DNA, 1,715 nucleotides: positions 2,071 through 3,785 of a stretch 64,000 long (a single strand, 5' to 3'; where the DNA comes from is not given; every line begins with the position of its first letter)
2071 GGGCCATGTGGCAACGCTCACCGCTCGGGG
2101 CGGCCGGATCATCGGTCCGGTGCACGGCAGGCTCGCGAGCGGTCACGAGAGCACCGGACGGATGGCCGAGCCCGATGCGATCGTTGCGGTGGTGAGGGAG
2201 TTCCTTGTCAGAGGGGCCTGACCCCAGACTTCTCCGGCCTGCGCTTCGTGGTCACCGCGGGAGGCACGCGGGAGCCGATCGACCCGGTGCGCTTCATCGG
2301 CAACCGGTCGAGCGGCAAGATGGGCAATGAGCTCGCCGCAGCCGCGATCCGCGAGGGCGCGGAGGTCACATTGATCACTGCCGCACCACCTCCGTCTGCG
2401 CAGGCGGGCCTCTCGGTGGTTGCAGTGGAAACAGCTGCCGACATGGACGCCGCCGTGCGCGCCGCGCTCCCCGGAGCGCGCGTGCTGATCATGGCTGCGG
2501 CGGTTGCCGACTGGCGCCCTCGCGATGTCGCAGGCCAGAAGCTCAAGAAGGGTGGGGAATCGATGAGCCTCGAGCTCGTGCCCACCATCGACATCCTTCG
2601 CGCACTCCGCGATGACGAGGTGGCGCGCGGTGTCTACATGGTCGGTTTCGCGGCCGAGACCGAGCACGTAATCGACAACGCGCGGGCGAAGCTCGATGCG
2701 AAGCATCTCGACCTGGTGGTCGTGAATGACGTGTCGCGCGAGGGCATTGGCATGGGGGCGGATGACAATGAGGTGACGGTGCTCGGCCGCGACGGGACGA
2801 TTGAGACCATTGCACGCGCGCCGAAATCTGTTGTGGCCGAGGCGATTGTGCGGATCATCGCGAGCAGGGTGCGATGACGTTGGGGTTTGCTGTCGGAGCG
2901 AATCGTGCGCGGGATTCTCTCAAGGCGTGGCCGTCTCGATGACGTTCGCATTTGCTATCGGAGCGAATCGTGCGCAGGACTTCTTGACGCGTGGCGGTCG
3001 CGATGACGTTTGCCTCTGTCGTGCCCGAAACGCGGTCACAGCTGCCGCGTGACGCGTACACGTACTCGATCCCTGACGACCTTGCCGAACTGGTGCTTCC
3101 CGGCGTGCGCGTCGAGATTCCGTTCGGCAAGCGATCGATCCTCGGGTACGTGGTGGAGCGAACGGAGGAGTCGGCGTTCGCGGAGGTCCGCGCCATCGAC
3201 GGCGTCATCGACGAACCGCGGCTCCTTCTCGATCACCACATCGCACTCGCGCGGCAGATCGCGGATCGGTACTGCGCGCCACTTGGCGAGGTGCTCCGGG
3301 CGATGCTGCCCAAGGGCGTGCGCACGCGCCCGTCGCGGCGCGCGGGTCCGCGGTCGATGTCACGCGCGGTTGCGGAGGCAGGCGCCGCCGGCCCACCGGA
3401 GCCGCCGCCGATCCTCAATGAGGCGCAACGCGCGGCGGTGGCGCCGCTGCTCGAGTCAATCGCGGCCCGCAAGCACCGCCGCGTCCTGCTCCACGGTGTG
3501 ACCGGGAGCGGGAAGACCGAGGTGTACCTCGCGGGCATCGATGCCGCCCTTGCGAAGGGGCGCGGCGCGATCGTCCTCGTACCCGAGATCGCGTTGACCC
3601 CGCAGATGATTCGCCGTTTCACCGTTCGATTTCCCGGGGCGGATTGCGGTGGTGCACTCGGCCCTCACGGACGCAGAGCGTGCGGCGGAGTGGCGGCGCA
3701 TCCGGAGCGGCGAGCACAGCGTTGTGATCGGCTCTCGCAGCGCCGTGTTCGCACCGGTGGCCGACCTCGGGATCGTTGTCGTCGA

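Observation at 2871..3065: Second junctional array: 64-66 bp copies of the priA start between coaBC and priA, each with an ATGA overlap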

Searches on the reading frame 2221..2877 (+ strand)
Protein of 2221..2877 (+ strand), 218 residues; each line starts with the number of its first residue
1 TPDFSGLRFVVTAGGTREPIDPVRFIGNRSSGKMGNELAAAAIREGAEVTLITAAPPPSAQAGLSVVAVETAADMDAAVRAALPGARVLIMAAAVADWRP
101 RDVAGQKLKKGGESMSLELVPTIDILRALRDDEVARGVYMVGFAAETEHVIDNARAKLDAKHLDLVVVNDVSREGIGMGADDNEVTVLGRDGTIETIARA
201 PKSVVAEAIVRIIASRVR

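Call 50: search_protein_families(library=pfam, proteins=[window:2221-2877:+])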
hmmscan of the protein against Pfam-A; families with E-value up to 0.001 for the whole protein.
window:2221-2877:+ (218 aa): 1 family
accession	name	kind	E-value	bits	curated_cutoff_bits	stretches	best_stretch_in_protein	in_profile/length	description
PF04127.22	DFP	-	9.9e-66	221.5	22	1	5-188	2-186/186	DNA/pantothenate metabolism flavoprotein C-terminal domain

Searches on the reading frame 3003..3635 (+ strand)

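Call 50: search_protein_families(library=pfam, proteins=[window:3003-3635:+])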
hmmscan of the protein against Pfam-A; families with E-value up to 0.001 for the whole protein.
window:3003-3635:+ (211 aa): 3 families
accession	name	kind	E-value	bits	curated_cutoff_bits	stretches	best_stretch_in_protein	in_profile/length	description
PF17764.6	PriA_3primeBD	-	7.1e-23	80.7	22.7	1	16-103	9-96/96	3'DNA-binding domain (3'BD)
PF04851.21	ResIII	-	1.4e-10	41.8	22.5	1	138-208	4-75/164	Type III restriction enzyme, res subunit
PF00270.35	DEAD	-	2.8e-09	37.4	26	1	140-209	2-68/167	DEAD/DEAH box helicase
